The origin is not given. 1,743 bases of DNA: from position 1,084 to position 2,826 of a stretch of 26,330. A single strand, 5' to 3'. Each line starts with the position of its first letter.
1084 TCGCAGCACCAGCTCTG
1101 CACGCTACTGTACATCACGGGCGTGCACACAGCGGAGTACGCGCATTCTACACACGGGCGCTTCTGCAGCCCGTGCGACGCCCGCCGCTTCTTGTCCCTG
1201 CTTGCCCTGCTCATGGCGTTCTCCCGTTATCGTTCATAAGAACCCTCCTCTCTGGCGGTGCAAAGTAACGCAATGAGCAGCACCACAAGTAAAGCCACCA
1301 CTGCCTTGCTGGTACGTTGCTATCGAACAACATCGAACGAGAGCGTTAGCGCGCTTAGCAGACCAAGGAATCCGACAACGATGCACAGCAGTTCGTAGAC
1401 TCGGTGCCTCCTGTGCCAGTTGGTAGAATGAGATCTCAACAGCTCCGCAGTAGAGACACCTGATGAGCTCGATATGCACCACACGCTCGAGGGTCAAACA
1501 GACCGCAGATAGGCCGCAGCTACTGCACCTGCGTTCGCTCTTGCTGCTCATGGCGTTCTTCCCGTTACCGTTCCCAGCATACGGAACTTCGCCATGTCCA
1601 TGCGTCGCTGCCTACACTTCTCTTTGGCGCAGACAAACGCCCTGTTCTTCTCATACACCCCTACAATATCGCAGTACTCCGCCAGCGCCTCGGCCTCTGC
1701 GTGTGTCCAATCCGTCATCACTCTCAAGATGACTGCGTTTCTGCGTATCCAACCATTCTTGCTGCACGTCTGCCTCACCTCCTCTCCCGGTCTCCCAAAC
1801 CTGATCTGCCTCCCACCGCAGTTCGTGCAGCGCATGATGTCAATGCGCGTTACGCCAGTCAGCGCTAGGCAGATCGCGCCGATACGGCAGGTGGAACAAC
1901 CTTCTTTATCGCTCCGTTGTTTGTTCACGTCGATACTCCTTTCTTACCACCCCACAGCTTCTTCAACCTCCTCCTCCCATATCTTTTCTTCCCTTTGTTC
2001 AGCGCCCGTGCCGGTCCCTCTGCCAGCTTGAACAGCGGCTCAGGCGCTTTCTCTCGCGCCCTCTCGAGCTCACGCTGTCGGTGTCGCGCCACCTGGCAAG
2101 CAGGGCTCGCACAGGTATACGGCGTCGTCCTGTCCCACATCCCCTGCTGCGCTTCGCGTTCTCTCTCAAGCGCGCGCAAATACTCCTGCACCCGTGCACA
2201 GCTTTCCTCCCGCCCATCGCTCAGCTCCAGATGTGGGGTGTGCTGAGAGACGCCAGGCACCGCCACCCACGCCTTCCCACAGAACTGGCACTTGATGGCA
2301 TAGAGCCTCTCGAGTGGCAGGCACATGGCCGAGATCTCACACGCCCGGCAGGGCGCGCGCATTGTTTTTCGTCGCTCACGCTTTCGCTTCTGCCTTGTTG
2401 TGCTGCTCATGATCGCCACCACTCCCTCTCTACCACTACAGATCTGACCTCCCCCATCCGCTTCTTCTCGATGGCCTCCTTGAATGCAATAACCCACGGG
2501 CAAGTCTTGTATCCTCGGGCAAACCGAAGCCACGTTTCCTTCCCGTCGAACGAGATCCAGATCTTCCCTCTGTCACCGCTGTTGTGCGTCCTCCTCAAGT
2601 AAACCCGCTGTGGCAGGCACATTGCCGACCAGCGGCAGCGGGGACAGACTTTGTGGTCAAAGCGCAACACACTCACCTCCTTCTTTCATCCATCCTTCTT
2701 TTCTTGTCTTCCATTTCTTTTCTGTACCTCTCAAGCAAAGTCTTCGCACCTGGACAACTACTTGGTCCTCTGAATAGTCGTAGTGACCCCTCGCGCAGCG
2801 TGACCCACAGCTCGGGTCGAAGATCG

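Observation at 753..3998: Tandem array of nine translationally coupled paralogous zinc-ribbon genes with a conserved Cys core and divergent C-termini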

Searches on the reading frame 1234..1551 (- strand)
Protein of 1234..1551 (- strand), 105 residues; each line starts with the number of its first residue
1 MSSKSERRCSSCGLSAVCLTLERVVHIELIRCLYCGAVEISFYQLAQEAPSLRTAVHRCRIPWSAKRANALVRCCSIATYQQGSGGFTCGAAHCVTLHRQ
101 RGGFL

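Call 6: search_protein_families(library=pfam, max_evalue=1, proteins=[window:1234-1551:-])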
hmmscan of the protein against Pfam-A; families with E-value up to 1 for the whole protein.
window:1234-1551:- (105 aa): 0 families

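Call 7: search_protein_families(library=phrogs, max_evalue=1, proteins=[window:1234-1551:-])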
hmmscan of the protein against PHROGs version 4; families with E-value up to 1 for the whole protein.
window:1234-1551:- (105 aa): 1 family
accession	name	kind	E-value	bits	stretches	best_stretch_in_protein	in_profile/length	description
phrog_37873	-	unknown function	0.33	12.2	1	67-102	32-68/72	-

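Call 22: search_protein_families(library=padloc, max_evalue=1, proteins=[window:1234-1551:-])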
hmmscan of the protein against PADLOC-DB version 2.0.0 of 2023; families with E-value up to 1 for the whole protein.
window:1234-1551:- (105 aa): 0 families

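Call 39: predict_structure(alignment_id=A3)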
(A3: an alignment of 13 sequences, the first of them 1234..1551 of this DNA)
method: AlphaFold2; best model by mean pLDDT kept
length: 105 residues; sequences in the alignment: 13
mean_pLDDT: 82.2   pTM: 0.71
mean pLDDT of the five models: 82.2, 80.3, 77.7, 72.4, 63.5
residues with pLDDT >= 90: 21; 70-90: 68; 50-70: 12; < 50: 4
segments of 3 or more residues with pLDDT < 50: 1-4
pLDDT, mean of each block of 10 residues (from residue 1): 56 83 88 89 86 85 87 89 75 90 70
secondary structure, 60 per line:
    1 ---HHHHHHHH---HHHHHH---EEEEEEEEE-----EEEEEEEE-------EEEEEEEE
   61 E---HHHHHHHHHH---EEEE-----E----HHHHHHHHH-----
elements in order: H4-11 H15-20 E24-32 E38-45 E53-61 H65-74 E78-81 H92-100

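Call 49: fold_search(model_id=the predicted structure, library=viral)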
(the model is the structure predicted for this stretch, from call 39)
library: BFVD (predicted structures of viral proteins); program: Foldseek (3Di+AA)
matches with E <= 10: 1074; with E <= 0.001: 0
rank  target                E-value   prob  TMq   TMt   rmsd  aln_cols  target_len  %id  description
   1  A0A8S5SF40            2.2e-02  0.82  0.31  0.23   6.0        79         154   20  Uncharacterized protein [Myoviridae sp. ctuev19]
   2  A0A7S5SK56            2.4e-02  0.77  0.34  0.35   9.3        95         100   13  (no name in the UniProt tables at hand)
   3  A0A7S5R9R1            7.9e-02  0.60  0.33  0.33   9.8        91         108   13  Uncharacterized protein [Rhizobium phage RHph_I1_9]
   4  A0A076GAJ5            8.4e-02  0.63  0.35  0.07  10.2       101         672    8  Terminase large subunit gp17-like C-terminal domain-containing protein [Aeromonas phage pAh6-C]
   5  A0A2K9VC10            8.4e-02  0.54  0.32  0.36   6.4        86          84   10  (no name in the UniProt tables at hand)
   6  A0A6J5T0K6            8.4e-02  0.44  0.32  0.04  12.1        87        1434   10  Uncharacterized protein [uncultured Caudovirales phage]
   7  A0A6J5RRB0            1.0e-01  0.84  0.36  0.48   9.8        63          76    8  Uncharacterized protein [uncultured Caudovirales phage]
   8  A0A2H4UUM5            1.0e-01  0.63  0.36  0.31   9.8        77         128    4  Uncharacterized protein [Bodo saltans virus]
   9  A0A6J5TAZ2            1.0e-01  0.21  0.22  0.27   7.2        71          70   14  Uncharacterized protein [uncultured Caudovirales phage]
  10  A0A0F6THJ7            1.1e-01  0.25  0.26  0.28   9.7        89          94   13  Uncharacterized protein [Sinorhizobium phage phiM9]
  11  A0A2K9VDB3            1.2e-01  0.33  0.33  0.33  13.5       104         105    8  Uncharacterized protein [Lactobacillus phage Semele]
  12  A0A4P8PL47            1.2e-01  0.35  0.36  0.24   8.4       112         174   14  Uncharacterized protein [Blackfly microvirus SF02]
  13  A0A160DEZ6            1.3e-01  0.77  0.31  0.18   4.8        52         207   12  Uncharacterized protein [Gordonia phage OneUp]
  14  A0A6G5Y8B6            1.4e-01  0.80  0.36  0.49   4.0        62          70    8  (no name in the UniProt tables at hand)
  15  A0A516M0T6            1.6e-01  0.41  0.33  0.38   6.4        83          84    6  (no name in the UniProt tables at hand)
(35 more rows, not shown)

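Call 51: search_protein_families(library=pfam, alignment_id=A3, max_evalue=10)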
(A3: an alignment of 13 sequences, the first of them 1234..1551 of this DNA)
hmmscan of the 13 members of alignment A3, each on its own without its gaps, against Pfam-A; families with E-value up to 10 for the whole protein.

A. member 1, window:1234-1551:- (105 aa): 1 family
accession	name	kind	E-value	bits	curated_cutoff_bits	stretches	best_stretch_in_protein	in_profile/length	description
PF23612.1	zf-C2H2_ZN142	-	2.5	8.6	27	1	83-101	4-22/27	ZN142 C2H2 zinc finger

B. families by the number of members that match (of 13 scanned): 8 families
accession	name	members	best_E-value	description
PF11420.13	Subtilosin_A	2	0.022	Bacteriocin subtilosin A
PF23546.1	Zn_ribbon_TOP3B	1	0.028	DNA topoisomerase 3-beta zinc ribbon domain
PF07817.19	GLE1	1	0.07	GLE1-like protein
PF24634.1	DUF7631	1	0.12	Domain of unknown function (DUF7631)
PF02591.20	Zn_ribbon_9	1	0.2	C4-type zinc ribbon domain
PF24273.1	TRASH_HVO_1752_C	1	0.43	HVO_1752, C-terminal TRASH domain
PF20120.5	DUF6510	1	1.5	Family of unknown function (DUF6510)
PF23612.1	zf-C2H2_ZN142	1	2.5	ZN142 C2H2 zinc finger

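Call 74: fold_search(model_id=the predicted structure, library=pdb)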
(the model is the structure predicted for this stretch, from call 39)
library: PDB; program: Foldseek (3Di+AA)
matches with E <= 10: 908; with E <= 0.001: 0
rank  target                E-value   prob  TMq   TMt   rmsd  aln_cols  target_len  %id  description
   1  9t4r_n                1.4e-01  0.21  0.26  0.25  13.7       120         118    8  Staphylococcus aureus 70S initiation complex with a natural mRNA (released 2026-02-25)
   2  7epq_B                1.8e-01  0.57  0.28  0.12   5.2        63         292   16  Crystal structure of exopolyphosphatase (PPX) from Porphyromonas gingivalis in complex with sulfate and magnesium ions (released 2022-05-11)
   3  6p7b_B                1.8e-01  0.35  0.30  0.23   9.0        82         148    6  Crystal structure of Fowlpox virus resolvase and substrate Holliday junction DNA complex (released 2020-04-29)
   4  8wib_R                1.9e-01  0.11  0.21  0.21  13.2       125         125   12  Cryo- EM structure of Mycobacterium smegmatis 70S ribosome, E- tRNA and RafH. (released 2024-02-28)
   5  8omo_A                2.3e-01  0.23  0.29  0.06  10.5        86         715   16  DNA-unbound MutSbeta-ATP complex (bent clamp form) (released 2023-05-24)
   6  7olc_SO               2.8e-01  0.15  0.24  0.20  13.5       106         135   13  Thermophilic eukaryotic 80S ribosome at idle POST state (released 2022-01-26)
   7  3fgu                  2.8e-01  0.13  0.28  0.09  15.4       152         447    7  Catalytic complex of Human Glucokinase (released 2009-12-15)
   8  3kvg_A                3.0e-01  0.16  0.24  0.08  16.3        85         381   13  Crystal structure of the N-terminal domain of Hsp70 (cgd2_20) from Cryptosporidium parvum in complex with AMPPNP (released 2010-01-19)
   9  7oog_B                3.0e-01  0.13  0.24  0.08  15.7       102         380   14  Plasmodium falciparum Hsp70-x chaperone nucleotide binding domain in complex with NCL-00023823 (released 2021-06-02)
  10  5exw_B                3.2e-01  0.18  0.24  0.08   9.9        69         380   10  Crystal structure of human GRP78 (70kDa heat shock protein 5 / BIP) ATPase domain in complex with 7-deaza-ATP (released 2016-06-15)
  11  4gni_B                3.4e-01  0.28  0.25  0.08   7.1        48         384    6  Structure of the Ssz1 ATPase bound to ATP and Magnesium (released 2012-12-05)
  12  3id8                  3.4e-01  0.21  0.31  0.10  11.9       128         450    8  Ternary complex of human pancreatic glucokinase crystallized with activator, glucose and AMP-PNP (released 2010-07-28)
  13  3a8y_B                3.4e-01  0.16  0.24  0.08  11.0        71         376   14  Crystal structure of the complex between the BAG5 BD5 and Hsp70 NBD (released 2010-03-31)
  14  8q7z_BD               3.4e-01  0.10  0.20  0.09  10.7        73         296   11  Structure of the G. gallus 80S non-rotated ribosome (released 2024-08-28)
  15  3zx2_A                3.7e-01  0.30  0.28  0.09  11.9        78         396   13  NTPDase1 in complex with Decavanadate (released 2011-11-30)
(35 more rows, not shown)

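Call 86: search_protein_families(library=ncbifam, alignment_id=A3, max_evalue=1)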
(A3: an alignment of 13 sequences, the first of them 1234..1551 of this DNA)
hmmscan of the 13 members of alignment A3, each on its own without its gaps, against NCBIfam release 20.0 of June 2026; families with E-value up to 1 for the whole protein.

A. member 1, window:1234-1551:- (105 aa): 1 family
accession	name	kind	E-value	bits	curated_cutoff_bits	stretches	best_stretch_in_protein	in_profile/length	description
NF001607.0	PRK00398.1-4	equivalog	0.37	10.6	89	1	8-37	11-36/53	DNA-directed RNA polymerase subunit P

B. families by the number of members that match (of 13 scanned): 3 families
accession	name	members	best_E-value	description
NF041778.1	hetero_SS_HdrA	1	0.053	ferredoxin:CoB-CoM heterodisulfide reductase subunit HdrA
NF049935.1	cas4g_cas1g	1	0.055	CRISPR-associated endonuclease Cas4g/Cas1g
NF001607.0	PRK00398.1-4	1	0.37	DNA-directed RNA polymerase subunit P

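Call 99: find_homologous_proteins(query=A8, max_evalue=10)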
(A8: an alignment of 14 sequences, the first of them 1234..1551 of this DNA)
Query A8 (14 sequences) (105 aa, profile of the alignment): 6 proteins with E <= 10 among 1201 candidates.
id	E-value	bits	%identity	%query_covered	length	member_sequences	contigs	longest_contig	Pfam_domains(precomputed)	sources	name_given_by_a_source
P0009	8.2e-21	92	36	51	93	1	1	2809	-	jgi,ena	-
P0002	2.4e-20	91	22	89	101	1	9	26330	-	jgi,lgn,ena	jgi:hypothetical protein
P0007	2.9e-16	78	100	100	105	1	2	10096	-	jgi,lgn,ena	jgi:hypothetical protein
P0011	2.3e-9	55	-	-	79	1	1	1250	-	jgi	jgi:hypothetical protein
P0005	3.7e-7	48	-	-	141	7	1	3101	-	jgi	-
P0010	1.5e-1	30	50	15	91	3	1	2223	-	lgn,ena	-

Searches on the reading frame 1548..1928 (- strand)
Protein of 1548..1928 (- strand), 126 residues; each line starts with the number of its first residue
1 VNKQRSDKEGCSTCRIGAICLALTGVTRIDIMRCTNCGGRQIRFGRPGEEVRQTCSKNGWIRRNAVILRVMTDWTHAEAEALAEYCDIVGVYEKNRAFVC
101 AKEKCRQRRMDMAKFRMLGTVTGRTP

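Call 6: search_protein_families(library=pfam, max_evalue=1, proteins=[window:1548-1928:-])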
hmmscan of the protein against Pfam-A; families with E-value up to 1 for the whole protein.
window:1548-1928:- (126 aa): 1 family
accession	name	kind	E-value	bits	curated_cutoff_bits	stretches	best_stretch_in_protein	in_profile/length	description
PF11420.13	Subtilosin_A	-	0.022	15.4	25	1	10-22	3-15/35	Bacteriocin subtilosin A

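Call 7: search_protein_families(library=phrogs, max_evalue=1, proteins=[window:1548-1928:-])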
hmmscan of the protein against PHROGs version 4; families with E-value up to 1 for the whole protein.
window:1548-1928:- (126 aa): 1 family
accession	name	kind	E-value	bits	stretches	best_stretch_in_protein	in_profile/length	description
phrog_19532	-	DNA, RNA and nucleotide metabolism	0.49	10.9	1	6-65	241-299/301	DNA binding protein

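Call 22: search_protein_families(library=padloc, max_evalue=1, proteins=[window:1548-1928:-])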
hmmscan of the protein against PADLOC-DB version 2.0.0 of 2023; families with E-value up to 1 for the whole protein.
window:1548-1928:- (126 aa): 0 families

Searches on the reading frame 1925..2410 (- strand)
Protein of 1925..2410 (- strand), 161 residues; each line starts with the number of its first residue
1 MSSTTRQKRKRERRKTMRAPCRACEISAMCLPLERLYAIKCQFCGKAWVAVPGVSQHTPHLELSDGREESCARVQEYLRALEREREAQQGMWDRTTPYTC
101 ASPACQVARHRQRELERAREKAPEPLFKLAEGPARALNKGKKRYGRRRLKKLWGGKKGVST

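Call 6: search_protein_families(library=pfam, max_evalue=1, proteins=[window:1925-2410:-])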
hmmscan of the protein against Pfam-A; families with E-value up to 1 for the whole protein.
window:1925-2410:- (161 aa): 0 families

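Call 7: search_protein_families(library=phrogs, max_evalue=1, proteins=[window:1925-2410:-])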
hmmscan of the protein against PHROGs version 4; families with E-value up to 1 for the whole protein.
window:1925-2410:- (161 aa): 0 families

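Call 22: search_protein_families(library=padloc, max_evalue=1, proteins=[window:1925-2410:-])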
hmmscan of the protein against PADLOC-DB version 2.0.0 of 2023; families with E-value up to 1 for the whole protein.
window:1925-2410:- (161 aa): 1 family
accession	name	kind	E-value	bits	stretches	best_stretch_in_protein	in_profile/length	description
PDLC05059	PDC-S64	-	0.028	11.4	1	12-58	193-237/339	-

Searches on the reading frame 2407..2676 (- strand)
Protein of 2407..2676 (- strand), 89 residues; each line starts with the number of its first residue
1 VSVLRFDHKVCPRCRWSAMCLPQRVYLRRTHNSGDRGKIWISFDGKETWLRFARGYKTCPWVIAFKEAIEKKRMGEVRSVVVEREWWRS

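Call 6: search_protein_families(library=pfam, max_evalue=1, proteins=[window:2407-2676:-])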
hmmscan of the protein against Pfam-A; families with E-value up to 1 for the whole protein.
window:2407-2676:- (89 aa): 0 families

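Call 7: search_protein_families(library=phrogs, max_evalue=1, proteins=[window:2407-2676:-])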
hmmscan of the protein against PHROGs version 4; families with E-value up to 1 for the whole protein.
window:2407-2676:- (89 aa): 0 families

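Call 22: search_protein_families(library=padloc, max_evalue=1, proteins=[window:2407-2676:-])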
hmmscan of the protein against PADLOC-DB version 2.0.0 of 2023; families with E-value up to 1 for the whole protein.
window:2407-2676:- (89 aa): 0 families

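Call 71: predict_structure(alignment_id=A4)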
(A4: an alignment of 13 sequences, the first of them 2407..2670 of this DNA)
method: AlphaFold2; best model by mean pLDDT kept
length: 87 residues; sequences in the alignment: 13
mean_pLDDT: 57.2   pTM: 0.34
mean pLDDT of the five models: 57.2, 52.9, 49.6, 49.3, 45.9
residues with pLDDT >= 90: 0; 70-90: 11; 50-70: 52; < 50: 24
segments of 3 or more residues with pLDDT < 50: 1-8, 13-16, 76-79, 84-87
pLDDT, mean of each block of 10 residues (from residue 1): 43 51 66 64 67 54 66 54 47
secondary structure, 60 per line:
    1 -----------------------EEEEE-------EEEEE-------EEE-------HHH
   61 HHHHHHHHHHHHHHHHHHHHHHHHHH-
elements in order: E24-28 E36-40 E48-50 H58-86
